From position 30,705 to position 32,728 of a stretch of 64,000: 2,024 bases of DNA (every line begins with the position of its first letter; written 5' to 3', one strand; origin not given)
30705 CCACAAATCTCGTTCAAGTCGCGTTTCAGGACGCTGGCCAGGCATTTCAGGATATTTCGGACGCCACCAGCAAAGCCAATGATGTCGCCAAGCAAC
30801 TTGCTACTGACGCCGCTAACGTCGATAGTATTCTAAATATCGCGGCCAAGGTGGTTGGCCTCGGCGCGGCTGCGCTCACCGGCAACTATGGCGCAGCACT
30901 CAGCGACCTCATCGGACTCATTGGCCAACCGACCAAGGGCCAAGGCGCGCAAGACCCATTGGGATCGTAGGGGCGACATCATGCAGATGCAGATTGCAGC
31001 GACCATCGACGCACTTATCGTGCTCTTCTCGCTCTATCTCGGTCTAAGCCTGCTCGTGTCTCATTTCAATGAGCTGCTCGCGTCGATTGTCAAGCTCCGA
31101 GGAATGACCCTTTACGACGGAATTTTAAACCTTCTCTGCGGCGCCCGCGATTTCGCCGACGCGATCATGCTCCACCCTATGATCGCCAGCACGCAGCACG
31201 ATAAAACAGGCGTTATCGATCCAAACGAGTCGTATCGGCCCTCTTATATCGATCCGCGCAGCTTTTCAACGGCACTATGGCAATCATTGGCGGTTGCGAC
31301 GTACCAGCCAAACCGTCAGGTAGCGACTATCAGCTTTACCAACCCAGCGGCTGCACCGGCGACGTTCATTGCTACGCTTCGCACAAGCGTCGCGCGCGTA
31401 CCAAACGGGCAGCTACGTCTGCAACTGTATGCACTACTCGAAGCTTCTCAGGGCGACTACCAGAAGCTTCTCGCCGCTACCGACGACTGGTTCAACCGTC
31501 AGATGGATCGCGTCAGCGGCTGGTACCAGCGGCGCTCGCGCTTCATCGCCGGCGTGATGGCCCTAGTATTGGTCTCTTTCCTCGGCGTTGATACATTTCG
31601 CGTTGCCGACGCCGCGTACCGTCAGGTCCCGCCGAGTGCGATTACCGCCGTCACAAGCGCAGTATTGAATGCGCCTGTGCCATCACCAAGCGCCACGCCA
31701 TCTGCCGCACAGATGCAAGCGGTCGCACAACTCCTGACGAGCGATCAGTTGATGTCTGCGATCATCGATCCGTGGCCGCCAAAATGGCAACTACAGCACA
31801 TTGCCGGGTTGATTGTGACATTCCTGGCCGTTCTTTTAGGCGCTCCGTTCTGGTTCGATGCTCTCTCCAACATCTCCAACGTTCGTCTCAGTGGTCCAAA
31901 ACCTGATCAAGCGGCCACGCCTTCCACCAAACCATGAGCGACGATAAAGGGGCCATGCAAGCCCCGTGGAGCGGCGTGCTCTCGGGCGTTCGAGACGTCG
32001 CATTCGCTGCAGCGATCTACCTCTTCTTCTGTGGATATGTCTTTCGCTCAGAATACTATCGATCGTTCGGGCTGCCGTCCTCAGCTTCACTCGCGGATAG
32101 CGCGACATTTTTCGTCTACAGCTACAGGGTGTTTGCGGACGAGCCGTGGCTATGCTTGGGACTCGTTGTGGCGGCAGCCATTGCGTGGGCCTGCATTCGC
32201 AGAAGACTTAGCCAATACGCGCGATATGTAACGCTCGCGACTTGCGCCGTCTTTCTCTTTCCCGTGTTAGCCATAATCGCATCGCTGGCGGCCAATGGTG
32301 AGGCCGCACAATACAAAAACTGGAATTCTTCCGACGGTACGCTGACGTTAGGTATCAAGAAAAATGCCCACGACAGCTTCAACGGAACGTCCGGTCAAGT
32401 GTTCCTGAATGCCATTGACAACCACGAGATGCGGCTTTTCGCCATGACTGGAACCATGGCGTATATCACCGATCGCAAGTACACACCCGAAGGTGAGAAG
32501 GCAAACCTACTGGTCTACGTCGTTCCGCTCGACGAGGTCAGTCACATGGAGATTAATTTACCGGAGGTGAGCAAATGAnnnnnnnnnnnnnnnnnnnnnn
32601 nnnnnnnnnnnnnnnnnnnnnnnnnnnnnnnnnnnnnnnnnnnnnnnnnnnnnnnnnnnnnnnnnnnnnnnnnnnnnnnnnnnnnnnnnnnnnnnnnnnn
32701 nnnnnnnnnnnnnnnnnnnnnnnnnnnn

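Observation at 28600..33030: Lower-GC, translationally coupled six-gene operon of uncharacterised envelope proteins (candidate novel system)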

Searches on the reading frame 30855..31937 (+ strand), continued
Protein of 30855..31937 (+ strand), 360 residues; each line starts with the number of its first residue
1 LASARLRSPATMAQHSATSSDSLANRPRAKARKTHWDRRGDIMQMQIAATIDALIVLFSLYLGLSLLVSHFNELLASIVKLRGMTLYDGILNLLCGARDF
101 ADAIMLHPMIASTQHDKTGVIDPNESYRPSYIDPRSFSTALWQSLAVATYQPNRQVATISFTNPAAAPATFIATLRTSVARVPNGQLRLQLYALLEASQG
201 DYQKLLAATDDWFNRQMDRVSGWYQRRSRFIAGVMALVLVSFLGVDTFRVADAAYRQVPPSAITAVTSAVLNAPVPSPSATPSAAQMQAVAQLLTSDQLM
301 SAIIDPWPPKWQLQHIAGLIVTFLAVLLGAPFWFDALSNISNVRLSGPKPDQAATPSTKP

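Call 107: get_annotated_region(hit=H10, flank=4000)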
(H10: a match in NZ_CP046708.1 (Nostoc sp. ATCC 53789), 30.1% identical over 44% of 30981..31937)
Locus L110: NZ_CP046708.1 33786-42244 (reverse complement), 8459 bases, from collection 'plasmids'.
description: Nostoc sp. ATCC 53789 plasmid pNsp_e, complete sequence
organism: Nostoc sp. ATCC 53789 (NCBI taxid 76335)
taxonomy: Bacteria; Cyanobacteriota; Cyanophyceae; Nostocales; Nostocaceae; Nostoc; Nostoc sp. ATCC 53789
host: -; source: -; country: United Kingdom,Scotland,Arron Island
typing (MOB-suite, as given by PLSDB): non-mobilizable
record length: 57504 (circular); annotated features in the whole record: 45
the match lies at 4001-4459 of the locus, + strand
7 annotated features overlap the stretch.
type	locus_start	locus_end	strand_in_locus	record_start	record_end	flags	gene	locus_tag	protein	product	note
CDS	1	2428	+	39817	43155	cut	-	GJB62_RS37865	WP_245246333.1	relaxase/mobilization nuclease domain-containing protein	-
CDS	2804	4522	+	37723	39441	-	-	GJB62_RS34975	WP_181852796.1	hypothetical protein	-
CDS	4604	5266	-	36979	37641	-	-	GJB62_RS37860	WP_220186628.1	hypothetical protein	-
CDS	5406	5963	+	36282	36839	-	-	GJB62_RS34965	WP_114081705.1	ISAs1 family transposase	-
CDS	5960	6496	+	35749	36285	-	-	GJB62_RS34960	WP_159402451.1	ISAs1 family transposase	-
CDS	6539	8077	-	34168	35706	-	-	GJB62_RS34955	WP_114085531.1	glycoside hydrolase family protein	GO:0016998 - cell wall macromolecule catabolic process [Evidence IEA]; GO:0009253 - peptidoglycan catabolic process ...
CDS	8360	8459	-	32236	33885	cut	-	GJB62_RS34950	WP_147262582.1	hypothetical protein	-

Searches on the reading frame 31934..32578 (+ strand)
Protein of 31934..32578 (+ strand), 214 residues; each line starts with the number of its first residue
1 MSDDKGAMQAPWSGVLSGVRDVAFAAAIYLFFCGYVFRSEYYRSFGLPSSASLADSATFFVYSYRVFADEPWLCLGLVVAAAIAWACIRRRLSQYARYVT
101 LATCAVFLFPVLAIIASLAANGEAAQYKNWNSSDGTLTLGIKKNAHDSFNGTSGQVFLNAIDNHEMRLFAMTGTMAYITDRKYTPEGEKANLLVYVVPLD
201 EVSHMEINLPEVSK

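Call 3: search_protein_families(library=pfam, proteins=[window:31934-32578:+], max_evalue=1)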
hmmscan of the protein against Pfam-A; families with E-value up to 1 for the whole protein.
window:31934-32578:+ (214 aa): 2 families
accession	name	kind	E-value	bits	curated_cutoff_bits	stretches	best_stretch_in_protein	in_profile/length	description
PF13567.11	DUF4131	-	0.0011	19.1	31.6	1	71-152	5-84/165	Domain of unknown function (DUF4131)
PF09594.16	GT87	-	0.16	12.2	25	1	10-107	124-231/237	Glycosyltransferase family 87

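Call 4: search_protein_families(library=padloc, proteins=[window:31934-32578:+], max_evalue=1)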
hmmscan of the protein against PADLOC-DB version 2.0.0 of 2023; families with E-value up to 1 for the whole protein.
window:31934-32578:+ (214 aa): 0 families

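Call 5: search_protein_families(library=ncbifam, proteins=[window:31934-32578:+], max_evalue=1)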
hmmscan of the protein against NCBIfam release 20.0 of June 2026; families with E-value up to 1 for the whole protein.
window:31934-32578:+ (214 aa): 2 families
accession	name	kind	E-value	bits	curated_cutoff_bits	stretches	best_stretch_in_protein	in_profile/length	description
TIGR03030.1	CelA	equivalog_domain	0.022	12.7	699.1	1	70-151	512-594/714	UDP-forming cellulose synthase catalytic subunit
NF053845.1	CoaP_CTERM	equivalog_domain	0.81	9.4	35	0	72-91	12-33/35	choice-of-anchor protein CoaP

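Call 97: search_protein_families(library=phrogs, proteins=[window:31934-32578:+], max_evalue=0.1)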
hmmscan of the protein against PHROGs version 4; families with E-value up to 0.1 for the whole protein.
window:31934-32578:+ (214 aa): 0 families
